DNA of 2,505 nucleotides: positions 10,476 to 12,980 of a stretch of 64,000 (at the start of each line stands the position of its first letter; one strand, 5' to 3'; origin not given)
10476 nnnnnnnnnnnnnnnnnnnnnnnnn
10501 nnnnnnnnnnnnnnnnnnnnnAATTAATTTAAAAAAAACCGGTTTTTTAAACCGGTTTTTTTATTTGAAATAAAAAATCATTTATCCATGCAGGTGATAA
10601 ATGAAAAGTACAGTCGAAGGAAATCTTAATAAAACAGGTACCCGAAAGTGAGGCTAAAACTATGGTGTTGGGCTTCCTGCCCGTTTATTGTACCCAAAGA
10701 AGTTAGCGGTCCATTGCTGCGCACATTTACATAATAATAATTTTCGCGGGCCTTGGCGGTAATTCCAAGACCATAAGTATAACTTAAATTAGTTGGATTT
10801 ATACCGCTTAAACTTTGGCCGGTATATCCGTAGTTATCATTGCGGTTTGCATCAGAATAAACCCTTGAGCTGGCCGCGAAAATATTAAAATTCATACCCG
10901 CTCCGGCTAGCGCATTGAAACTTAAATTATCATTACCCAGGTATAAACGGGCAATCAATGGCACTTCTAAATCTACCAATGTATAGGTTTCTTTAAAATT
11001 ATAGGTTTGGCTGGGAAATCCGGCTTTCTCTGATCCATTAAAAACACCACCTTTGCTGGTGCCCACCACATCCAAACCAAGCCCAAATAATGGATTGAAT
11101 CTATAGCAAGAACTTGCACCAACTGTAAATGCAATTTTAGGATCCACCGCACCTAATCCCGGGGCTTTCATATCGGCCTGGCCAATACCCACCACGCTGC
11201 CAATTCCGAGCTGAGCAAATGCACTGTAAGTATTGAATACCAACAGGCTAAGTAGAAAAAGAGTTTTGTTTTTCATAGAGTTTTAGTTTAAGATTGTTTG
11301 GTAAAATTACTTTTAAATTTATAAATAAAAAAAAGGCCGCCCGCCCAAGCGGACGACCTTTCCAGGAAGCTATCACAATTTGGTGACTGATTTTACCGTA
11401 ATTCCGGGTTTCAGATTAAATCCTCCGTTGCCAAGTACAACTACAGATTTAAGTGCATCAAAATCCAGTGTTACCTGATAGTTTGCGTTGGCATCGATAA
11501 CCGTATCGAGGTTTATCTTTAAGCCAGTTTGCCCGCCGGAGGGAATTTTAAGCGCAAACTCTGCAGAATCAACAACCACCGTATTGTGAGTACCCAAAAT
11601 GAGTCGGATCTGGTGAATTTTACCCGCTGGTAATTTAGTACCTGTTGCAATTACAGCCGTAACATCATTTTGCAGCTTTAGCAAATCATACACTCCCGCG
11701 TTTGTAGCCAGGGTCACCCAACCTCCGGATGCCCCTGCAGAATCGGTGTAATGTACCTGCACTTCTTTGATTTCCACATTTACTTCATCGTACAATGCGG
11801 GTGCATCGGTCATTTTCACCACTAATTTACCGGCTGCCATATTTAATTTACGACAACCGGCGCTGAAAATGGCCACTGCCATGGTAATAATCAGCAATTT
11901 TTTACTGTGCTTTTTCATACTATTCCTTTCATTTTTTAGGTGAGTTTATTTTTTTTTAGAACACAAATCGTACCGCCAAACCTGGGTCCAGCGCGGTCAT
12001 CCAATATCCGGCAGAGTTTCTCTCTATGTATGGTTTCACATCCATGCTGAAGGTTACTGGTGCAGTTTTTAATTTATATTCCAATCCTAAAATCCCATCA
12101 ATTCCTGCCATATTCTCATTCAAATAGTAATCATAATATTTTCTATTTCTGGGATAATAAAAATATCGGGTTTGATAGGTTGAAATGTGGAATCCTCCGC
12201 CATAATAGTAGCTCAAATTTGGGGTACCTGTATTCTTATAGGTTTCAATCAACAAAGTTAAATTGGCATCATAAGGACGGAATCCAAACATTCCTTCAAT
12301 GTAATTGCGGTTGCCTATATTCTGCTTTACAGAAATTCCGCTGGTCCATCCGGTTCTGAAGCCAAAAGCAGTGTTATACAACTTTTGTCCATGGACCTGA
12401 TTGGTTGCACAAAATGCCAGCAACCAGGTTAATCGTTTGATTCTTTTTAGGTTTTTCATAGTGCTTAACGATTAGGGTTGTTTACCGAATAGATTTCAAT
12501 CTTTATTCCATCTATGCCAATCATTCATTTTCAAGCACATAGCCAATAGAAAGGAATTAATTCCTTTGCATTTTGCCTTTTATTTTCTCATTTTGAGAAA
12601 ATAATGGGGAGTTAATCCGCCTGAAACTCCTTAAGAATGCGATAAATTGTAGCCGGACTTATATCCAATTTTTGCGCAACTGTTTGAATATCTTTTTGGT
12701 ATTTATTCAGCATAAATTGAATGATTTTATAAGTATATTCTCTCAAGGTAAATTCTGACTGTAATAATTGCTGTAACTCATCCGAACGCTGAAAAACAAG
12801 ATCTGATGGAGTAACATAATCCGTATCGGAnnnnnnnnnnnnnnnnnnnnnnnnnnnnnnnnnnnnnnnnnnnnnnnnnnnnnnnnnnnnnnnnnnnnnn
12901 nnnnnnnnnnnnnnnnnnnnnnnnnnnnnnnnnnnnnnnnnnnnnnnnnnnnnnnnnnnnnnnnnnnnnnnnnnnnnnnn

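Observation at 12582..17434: Recurring palindrome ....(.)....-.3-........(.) brackets the DUF4382/HK/sigma54-RR unit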

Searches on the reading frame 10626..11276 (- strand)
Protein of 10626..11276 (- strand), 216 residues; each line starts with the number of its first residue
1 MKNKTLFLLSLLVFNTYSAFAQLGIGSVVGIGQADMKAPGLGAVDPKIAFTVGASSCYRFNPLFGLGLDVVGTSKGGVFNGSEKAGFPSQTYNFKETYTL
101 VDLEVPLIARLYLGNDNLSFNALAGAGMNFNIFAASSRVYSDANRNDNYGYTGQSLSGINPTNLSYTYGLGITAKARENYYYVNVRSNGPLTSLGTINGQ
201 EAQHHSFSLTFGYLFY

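Call 7: search_protein_families(library=pfam, proteins=[window:10626-11276:-])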
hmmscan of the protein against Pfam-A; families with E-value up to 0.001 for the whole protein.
window:10626-11276:- (216 aa): 1 family
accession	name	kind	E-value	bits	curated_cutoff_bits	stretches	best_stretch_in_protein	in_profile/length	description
PF13568.12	OMP_b-brl_2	-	4.9e-08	33.7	27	1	21-175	2-157/175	Outer membrane protein beta-barrel domain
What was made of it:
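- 10626..11276 (-): OMP beta-barrel protein (216 aa). A possible further target, but it lies downstream of the terminator. Pfam OMP_b-brl_2 (call 7).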

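Call 25: search_protein_families(library=ncbifam, proteins=[window:10626-11276:-], max_evalue=0.01)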
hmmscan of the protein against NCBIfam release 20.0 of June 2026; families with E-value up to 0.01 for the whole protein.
window:10626-11276:- (216 aa): 0 families

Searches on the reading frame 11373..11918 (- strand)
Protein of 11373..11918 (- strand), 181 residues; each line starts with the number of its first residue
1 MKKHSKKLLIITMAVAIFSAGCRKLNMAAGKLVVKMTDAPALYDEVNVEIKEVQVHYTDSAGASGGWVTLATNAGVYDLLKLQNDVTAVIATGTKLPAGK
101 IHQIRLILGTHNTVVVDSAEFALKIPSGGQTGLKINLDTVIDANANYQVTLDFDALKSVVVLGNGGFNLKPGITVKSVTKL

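Call 7: search_protein_families(library=pfam, proteins=[window:11373-11918:-])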
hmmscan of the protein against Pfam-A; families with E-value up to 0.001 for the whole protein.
window:11373-11918:- (181 aa): 1 family
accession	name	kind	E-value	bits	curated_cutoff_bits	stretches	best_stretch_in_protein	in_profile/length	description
PF14321.11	DUF4382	-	3.1e-35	121.8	25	1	30-171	2-136/136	Domain of unknown function (DUF4382)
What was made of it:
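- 11373..11918 (-): DUF4382 lipoprotein (181 aa), second target gene. Pfam PF14321, E 3.1e-35 (call 7).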

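Call 25: search_protein_families(library=ncbifam, proteins=[window:11373-11918:-], max_evalue=0.01)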
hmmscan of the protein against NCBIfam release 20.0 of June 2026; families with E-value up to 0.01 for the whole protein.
window:11373-11918:- (181 aa): 0 families

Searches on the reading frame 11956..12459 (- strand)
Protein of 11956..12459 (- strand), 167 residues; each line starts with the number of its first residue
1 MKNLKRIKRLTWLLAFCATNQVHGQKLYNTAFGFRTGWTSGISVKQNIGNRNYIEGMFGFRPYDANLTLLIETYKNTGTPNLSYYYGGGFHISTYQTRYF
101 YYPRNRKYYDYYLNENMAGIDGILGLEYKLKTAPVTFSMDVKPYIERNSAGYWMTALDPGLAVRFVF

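Call 7: search_protein_families(library=pfam, proteins=[window:11956-12459:-])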
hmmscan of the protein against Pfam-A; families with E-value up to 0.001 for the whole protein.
window:11956-12459:- (167 aa): 0 families

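Call 25: search_protein_families(library=ncbifam, proteins=[window:11956-12459:-], max_evalue=0.01)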
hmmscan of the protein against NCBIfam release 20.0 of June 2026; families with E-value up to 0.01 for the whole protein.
window:11956-12459:- (167 aa): 0 families

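Call 61: search_protein_families(library=pfam, proteins=[window:11956-12459:-], max_evalue=1)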
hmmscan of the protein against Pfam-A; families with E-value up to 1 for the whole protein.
window:11956-12459:- (167 aa): 0 families
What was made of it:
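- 11956..12459 (-): 167-aa secreted protein of unknown family: signal peptide, beta-rich, C-terminal Phe. First target gene. No Pfam or NCBIfam hit (calls 7, 25, 61).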

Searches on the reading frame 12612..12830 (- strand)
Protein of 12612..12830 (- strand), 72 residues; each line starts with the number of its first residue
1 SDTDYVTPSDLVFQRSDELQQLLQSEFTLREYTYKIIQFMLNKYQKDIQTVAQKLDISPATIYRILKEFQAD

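Call 24: search_protein_families(library=pfam, proteins=[window:12612-12830:-], max_evalue=10)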
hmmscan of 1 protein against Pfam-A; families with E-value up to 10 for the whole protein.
window:12612-12830:- (72 aa): 28 families (the best 25 are shown)
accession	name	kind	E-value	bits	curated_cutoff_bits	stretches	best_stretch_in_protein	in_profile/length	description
PF05043.19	Mga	-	2.1e-06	28.6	21.1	1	25-70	10-55/87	Mga helix-turn-helix domain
PF13384.12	HTH_23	-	8.4e-05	22.7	24.6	1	45-70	17-42/50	Homeodomain-like domain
PF13309.12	HTH_22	-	0.00027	21.4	29.6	1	46-67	42-63/63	HTH domain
PF02796.21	HTH_7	-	0.00057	20.4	23.8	1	48-67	24-43/45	Helix-turn-helix domain of resolvase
PF01978.25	TrmB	-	0.0011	19.1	25.6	1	23-68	1-45/68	Sugar-specific transcriptional regulator TrmB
PF13551.12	HTH_29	-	0.0015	19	28.1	1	48-71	15-38/64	Winged helix-turn helix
PF13518.12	HTH_28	-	0.0021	18.6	25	1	35-71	4-38/52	Helix-turn-helix domain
PF08279.18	HTH_11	-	0.0029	17.9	25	1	35-68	4-38/55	HTH domain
PF13542.12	HTH_Tnp_ISL3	-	0.003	17.4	27.4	1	47-68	28-49/51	Helix-turn-helix domain of transposase family ISL3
PF01418.23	HTH_6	-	0.0044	17.4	28.3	1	19-69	11-58/77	Helix-turn-helix domain, rpiR family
PF13412.12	HTH_24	-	0.0062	16.5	21.9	1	30-71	2-43/48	Winged helix-turn-helix DNA-binding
PF08220.18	HTH_DeoR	-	0.016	15.4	21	1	35-68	4-37/57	DeoR-like helix-turn-helix domain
PF02954.25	HTH_8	-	0.019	15.1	22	1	47-69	20-42/42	Bacterial regulatory protein, Fis family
PF01527.26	HTH_Tnp_1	-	0.022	15.4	24.1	1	32-70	7-48/75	Transposase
PF12728.13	HTH_17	-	0.036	14.8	27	1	48-67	4-23/51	Helix-turn-helix domain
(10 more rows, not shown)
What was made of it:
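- On Fis-type (Pfam HTH_8) DNA-binding domain: The window protein gives E 0.019 and 15.1 bits against a cutoff of 22; the 'Mga' HTH model scores better (call 24).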

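Call 64: search_solved_structures(query=window:12612-12830:-, max_evalue=10, show_alignments=2)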
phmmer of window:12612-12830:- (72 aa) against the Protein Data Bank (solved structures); distinct sequences matched with E-value up to 10: 5.
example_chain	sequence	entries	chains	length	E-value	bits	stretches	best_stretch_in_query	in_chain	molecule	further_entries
6cmv_A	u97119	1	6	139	0.43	14.4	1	9-69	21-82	Transcriptional regulator Lrs14-like protein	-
5yi0_B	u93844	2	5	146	0.48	14.2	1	33-70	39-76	Zinc transport transcriptional regulator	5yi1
5yhy_A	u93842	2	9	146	0.55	14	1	37-70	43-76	Zinc transport transcriptional regulator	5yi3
5yhx_A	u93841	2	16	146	0.57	14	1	36-70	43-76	Zinc transport transcriptional regulator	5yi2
5yhz_A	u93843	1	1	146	0.59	13.9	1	36-70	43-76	Zinc transport transcriptional regulator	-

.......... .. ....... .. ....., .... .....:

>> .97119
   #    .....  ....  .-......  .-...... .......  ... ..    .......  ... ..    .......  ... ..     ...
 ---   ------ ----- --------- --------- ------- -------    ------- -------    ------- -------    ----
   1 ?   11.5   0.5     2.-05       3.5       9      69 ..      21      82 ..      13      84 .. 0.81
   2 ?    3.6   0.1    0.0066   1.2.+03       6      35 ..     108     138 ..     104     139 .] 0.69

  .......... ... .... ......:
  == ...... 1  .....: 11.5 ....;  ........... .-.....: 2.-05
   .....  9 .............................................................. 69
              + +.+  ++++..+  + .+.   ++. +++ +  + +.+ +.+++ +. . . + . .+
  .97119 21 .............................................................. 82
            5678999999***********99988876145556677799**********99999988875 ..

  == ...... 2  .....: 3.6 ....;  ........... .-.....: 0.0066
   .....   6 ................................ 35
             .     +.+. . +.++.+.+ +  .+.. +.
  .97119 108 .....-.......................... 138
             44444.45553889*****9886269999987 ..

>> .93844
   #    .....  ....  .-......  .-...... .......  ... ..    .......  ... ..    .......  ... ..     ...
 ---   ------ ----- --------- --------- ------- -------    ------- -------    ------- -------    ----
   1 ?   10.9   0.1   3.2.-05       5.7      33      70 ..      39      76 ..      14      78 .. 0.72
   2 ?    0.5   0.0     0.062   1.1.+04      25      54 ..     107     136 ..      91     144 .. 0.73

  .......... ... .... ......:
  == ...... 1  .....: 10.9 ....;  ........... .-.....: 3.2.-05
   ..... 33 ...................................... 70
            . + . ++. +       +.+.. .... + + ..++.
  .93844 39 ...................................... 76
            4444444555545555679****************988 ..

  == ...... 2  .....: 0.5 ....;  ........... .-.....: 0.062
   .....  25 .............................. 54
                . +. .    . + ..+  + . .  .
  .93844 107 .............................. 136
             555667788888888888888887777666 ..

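Call 90: search_protein_families(library=ncbifam, proteins=[window:12612-12830:-], max_evalue=10)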
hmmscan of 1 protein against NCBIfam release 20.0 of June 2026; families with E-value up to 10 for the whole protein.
window:12612-12830:- (72 aa): 19 families
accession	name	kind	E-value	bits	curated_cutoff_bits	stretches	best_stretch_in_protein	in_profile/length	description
NF053736.1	AcpB_EbpR_MafR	subfamily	1.7e-05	24.3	130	1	29-69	81-121/481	AcpB/EbpR/MafR family transcriptional regulator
NF041906.1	V4R_TF_MobR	exception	2.6e-05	22.9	999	1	14-66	489-542/544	phenol degradation transcriptional regulator MobR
NF041946.1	LuxO_transreg_Vib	equivalog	0.00023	20.1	800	1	28-70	419-461/463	quorum-sensing sigma-54 dependent transcriptional regulator LuxO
NF053606.1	Sta1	subfamily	0.00032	20.8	80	1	15-68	4-57/100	Sta1 family transcriptional regulator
TIGR01884.1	cas_HTH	subfamily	0.0022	17.4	60.2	1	25-68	136-179/202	CRISPR-associated CARF protein Csa3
NF008485.2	PRK11388.1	equivalog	0.0058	15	551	1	16-71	582-637/643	dihydroxyacetone kinase operon transcriptional regulator DhaR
NF040939.2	trans_reg_lrs14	equivalog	0.0075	16.3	90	1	15-68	5-59/103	Lrs14 family HTH-type transcriptional regulator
NF011953.0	PRK15424.1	equivalog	0.015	13.9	703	1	17-69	483-534/538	propionate catabolism operon regulatory protein PrpR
NF033545.0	transpos_IS630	equivalog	0.016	14.7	100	1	40-71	6-38/299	IS630 family transposase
TIGR02702.1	SufR_cyano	equivalog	0.019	14.6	178.8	1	35-72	5-42/208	iron-sulfur cluster biosynthesis transcriptional regulator SufR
NF041397.1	TranRegGlpR_Halo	equivalog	0.023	14.4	300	1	35-70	9-44/253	HTH-type transcriptional regulator GlpR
TIGR00180.1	parB_part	domain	0.04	13.7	58.45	1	35-67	110-142/186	ParB/RepB/Spo0J family partition protein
NF045644.1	TransRegBhcR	equivalog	0.046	13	350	1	44-70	39-65/267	HTH-type transcriptional regulator BhcR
NF005644.0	PRK07408.1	subfamily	0.048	13.3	261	1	13-67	189-243/258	RNA polymerase sigma factor SigF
TIGR02937.1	sigma70-ECF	superfamily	0.049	13.3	42.9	1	33-68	122-156/165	sigma-70 family RNA polymerase sigma factor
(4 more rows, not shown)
